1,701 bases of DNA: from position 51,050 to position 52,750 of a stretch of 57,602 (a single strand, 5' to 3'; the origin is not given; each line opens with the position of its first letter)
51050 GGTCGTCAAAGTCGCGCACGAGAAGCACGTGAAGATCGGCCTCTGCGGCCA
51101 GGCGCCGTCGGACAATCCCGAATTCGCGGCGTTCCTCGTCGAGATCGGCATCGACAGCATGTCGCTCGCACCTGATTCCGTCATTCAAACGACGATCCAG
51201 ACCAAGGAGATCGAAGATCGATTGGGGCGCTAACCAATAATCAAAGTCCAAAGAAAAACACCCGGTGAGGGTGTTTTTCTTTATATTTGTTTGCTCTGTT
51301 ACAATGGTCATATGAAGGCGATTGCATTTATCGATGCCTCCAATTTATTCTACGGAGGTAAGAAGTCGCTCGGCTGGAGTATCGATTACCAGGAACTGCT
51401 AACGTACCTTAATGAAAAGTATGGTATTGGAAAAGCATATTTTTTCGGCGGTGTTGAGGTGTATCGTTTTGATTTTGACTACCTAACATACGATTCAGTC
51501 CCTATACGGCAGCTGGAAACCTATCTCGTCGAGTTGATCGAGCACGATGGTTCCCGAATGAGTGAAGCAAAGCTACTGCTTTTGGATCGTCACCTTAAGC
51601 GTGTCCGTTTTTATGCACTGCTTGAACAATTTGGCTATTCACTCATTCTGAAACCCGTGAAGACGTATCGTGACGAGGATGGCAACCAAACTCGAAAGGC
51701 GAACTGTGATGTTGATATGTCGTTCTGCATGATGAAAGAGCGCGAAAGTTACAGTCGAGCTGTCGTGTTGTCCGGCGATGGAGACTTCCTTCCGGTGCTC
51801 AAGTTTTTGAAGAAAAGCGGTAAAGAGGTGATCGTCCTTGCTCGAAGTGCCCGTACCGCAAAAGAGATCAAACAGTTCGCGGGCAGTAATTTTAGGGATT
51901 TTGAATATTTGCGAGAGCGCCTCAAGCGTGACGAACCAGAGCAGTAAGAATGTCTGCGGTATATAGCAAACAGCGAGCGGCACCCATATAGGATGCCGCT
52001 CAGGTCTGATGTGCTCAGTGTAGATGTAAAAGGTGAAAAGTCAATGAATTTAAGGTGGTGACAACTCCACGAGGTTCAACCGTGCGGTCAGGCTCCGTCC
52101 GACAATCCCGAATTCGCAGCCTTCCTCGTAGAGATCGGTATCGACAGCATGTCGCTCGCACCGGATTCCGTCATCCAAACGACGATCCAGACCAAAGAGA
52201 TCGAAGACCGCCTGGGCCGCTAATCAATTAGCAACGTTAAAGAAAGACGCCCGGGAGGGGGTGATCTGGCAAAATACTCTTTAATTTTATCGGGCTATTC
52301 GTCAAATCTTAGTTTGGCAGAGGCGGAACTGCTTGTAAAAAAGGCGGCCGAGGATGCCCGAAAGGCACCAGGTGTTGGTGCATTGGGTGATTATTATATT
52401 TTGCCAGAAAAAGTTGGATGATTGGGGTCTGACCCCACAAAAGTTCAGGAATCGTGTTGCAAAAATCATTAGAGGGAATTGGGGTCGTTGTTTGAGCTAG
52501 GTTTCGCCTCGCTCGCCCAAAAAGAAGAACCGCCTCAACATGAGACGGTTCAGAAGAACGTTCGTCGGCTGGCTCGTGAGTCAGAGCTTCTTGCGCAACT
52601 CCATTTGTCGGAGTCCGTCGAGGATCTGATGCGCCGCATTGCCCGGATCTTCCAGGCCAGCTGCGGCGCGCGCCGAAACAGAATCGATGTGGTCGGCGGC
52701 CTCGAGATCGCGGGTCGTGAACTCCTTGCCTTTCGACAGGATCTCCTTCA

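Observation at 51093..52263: Low-GC NYN-nuclease gene bracketed by two copies of the ppsA 3' end that differ only synonymously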

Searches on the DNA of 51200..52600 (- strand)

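Call 29: search_rna_families(source=window, start=51200, end=52600, threshold=evalue, max_evalue=10)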
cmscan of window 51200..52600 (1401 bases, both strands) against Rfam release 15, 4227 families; matches with E-value up to 10: 7.
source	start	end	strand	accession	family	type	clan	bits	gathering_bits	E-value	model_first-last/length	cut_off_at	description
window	51221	51282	+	RF02495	ohsC_RNA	Gene; antitoxin;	-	28.3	50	0.083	1-77/77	no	Oppression of Hydrophobic ORF by sRNA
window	51250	51305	-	RF02495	ohsC_RNA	Gene; antitoxin;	-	26.8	50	0.17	1-77/77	no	Oppression of Hydrophobic ORF by sRNA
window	51251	51317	-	RF02083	OrzO-P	Gene; antitoxin;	-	22.5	60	0.8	1-76/76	no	OrzO-P RNA antitoxin family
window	51225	51292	+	RF01770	rimP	Cis-reg; leader;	-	20.5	47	1.8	1-102/102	no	Gammaprotebacteria rimP leader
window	51250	51348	-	RF00106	RNAI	Gene; antisense;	-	19.2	47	0.95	1-102/102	no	RNAI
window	51249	51332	-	RF01859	Phe_leader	Cis-reg; leader;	-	17.2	55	8.9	1-125/125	no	Phenylalanine leader peptide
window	51233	51294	+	RF02436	SpF43_sRNA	Gene; sRNA;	-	16.6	70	5.6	1-99/99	no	Streptococcus sRNA SpF43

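Call 61: build_rna_model(alignment_id=A1)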
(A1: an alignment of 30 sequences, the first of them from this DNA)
Model R1 built from alignment A1 (30 sequences, 53 columns); structure: RNAalifold consensus.
model positions 52; base pairs 12; branch points 0; effective number of sequences 11.18; information 1.066 bits per position. Calibrated on 0.2 Mb of random sequence (short: E-values are rough).
structure used (alignment columns):
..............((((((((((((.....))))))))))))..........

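Call 62: search_with_rna_model(model_id=R1, sources=[window, L005, L006, L007, L008, L009, L010, L011, L012, L013, L014, L015, L016, L017, L018, L019, L020, L021, L022, L023, L024, L025, L026, L027, L028, L029, L030, L031, L032, L033, L034, L035, L036, L037, L038, L039, L040, L041, L042, L043, L044, L045, L046, L047, L048, L049, L050, L051, L052, L053, L054, L055, L056, L057, L058, L059, L060, L061, L062, L063, L064, L065, L066, L067, L068, L069, L070, L071, L072, L073, L074, L075, L076, L077, L078, L079, L080, L081, L082, L083, L084, L171, L172, L110, L119, L160, L162, L166, L168, L086, L088, L094, L096, L100], max_evalue=0.1)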
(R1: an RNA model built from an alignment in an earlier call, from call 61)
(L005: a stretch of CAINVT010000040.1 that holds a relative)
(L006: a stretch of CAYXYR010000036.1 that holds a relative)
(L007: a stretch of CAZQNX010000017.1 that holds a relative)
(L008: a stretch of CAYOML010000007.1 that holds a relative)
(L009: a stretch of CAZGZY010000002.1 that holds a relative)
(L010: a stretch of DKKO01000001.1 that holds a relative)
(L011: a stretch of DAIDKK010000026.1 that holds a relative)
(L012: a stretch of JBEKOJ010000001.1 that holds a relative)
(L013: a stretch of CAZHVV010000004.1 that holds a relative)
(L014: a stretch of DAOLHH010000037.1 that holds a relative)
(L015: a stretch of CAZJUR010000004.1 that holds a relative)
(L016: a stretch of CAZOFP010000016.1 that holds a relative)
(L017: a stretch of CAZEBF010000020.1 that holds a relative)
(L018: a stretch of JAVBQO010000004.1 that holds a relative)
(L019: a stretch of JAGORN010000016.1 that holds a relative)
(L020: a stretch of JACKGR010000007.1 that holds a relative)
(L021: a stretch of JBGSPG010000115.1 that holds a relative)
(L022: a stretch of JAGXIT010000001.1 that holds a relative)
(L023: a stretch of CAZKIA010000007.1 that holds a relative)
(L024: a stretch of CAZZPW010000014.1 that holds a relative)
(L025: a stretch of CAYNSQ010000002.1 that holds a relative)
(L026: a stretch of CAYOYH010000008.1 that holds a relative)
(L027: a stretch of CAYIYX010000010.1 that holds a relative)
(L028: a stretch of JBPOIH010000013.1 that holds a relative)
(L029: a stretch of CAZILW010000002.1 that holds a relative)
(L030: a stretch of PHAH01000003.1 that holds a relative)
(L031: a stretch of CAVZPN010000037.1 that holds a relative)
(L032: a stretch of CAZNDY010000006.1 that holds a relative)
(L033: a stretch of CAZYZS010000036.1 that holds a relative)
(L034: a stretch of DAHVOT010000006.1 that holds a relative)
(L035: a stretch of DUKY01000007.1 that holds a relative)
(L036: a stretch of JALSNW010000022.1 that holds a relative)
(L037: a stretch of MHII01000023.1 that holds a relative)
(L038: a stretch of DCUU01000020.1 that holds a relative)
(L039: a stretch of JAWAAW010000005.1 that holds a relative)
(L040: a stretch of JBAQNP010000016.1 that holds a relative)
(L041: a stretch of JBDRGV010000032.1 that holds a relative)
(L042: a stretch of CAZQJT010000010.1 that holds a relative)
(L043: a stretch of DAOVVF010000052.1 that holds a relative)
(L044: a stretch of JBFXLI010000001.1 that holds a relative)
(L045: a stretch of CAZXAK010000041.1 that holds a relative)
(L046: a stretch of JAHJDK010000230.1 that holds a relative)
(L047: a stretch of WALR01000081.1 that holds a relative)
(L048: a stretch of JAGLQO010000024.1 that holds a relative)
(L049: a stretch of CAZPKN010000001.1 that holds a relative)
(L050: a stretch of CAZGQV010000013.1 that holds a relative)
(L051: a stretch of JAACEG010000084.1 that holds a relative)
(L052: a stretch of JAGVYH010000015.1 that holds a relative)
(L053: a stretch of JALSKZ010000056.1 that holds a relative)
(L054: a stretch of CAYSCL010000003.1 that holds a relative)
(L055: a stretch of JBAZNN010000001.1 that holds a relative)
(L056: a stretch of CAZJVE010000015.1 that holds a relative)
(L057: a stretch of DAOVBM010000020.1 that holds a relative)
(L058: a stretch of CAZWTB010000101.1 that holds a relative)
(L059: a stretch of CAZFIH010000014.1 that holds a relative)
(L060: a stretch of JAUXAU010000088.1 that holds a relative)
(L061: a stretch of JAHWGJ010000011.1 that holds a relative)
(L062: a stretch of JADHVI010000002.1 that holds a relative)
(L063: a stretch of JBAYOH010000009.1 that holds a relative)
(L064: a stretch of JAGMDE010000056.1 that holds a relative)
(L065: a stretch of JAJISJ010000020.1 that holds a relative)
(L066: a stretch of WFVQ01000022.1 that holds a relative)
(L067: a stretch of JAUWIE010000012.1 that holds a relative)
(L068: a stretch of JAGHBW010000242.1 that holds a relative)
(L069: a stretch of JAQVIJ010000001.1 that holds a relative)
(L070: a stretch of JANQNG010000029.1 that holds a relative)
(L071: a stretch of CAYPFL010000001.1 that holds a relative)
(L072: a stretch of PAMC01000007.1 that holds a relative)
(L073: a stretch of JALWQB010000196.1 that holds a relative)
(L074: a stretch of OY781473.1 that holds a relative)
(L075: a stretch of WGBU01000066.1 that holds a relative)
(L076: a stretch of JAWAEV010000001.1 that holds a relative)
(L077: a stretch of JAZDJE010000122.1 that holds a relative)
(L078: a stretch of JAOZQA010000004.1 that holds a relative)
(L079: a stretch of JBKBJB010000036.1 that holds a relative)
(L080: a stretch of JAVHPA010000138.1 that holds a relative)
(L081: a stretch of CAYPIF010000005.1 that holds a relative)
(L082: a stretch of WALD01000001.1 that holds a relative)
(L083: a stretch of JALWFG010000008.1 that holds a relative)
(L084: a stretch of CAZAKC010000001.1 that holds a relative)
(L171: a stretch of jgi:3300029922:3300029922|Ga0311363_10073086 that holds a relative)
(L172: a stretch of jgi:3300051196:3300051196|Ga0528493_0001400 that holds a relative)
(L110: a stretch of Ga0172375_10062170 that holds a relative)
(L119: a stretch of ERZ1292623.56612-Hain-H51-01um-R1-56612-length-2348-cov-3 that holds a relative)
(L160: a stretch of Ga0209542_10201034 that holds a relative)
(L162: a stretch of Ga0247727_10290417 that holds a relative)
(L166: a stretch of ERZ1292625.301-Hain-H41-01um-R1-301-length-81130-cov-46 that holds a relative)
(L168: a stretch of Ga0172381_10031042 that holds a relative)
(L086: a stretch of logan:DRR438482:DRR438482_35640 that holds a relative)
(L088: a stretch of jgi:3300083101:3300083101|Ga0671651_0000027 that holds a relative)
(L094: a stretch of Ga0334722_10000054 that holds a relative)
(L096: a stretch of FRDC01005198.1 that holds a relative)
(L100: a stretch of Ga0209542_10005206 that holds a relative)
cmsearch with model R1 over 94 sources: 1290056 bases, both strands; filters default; matches with E-value up to 0.1: 11.
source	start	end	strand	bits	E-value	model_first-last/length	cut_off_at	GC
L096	4631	4682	-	70.5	5e-12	1-52/52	no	0.38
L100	4621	4672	-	67.8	2e-11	1-52/52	no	0.4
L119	1559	1610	-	65.7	5.9e-11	1-52/52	no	0.38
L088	6644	6695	-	63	2.3e-10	1-52/52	no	0.54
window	51965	52016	-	62.9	2.4e-10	1-52/52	no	0.58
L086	6646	6697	-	61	6.3e-10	1-52/52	no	0.54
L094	4636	4687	-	61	6.3e-10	1-52/52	no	0.5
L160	1348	1399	-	50.5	1.3e-07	1-52/52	no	0.38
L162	1184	1235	-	42.2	9e-06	1-52/52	no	0.31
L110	901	952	-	42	9.8e-06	1-52/52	no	0.4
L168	1856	1906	-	30.3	0.0039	1-52/52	no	0.39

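Call 87: search_with_rna_model(model_id=R1, sources=[L173, L174, L085, L120, L116, L107, L097, L135, L156, L111], max_evalue=0.01)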
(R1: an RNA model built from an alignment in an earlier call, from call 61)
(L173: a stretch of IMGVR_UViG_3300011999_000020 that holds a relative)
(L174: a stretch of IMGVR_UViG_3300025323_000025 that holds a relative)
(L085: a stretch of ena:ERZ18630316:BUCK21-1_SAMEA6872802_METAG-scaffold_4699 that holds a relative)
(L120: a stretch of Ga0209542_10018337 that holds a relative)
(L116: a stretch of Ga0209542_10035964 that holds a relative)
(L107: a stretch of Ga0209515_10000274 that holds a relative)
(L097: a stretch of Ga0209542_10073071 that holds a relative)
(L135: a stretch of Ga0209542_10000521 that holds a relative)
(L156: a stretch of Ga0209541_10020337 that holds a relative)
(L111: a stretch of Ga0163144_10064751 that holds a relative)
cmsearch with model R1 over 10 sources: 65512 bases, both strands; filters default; matches with E-value up to 0.01: 10.
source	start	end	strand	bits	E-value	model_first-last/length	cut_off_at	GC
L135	4637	4688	-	75.2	2.3e-14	1-52/52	no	0.38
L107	4631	4682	-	69.7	3.8e-13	1-52/52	no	0.4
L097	2854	2905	-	68.7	6.3e-13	1-52/52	no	0.37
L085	2624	2675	-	66.9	1.6e-12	1-52/52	no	0.56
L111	1682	1733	-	64.9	4.5e-12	1-52/52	no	0.4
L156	4642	4693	-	64.4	5.8e-12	1-52/52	no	0.42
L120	895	946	-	62.6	1.4e-11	1-52/52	no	0.37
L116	1690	1741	-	61.5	2.4e-11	1-52/52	no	0.38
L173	5634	5685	-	60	5.4e-11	1-52/52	no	0.44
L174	2235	2286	-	57.6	1.8e-10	1-52/52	no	0.4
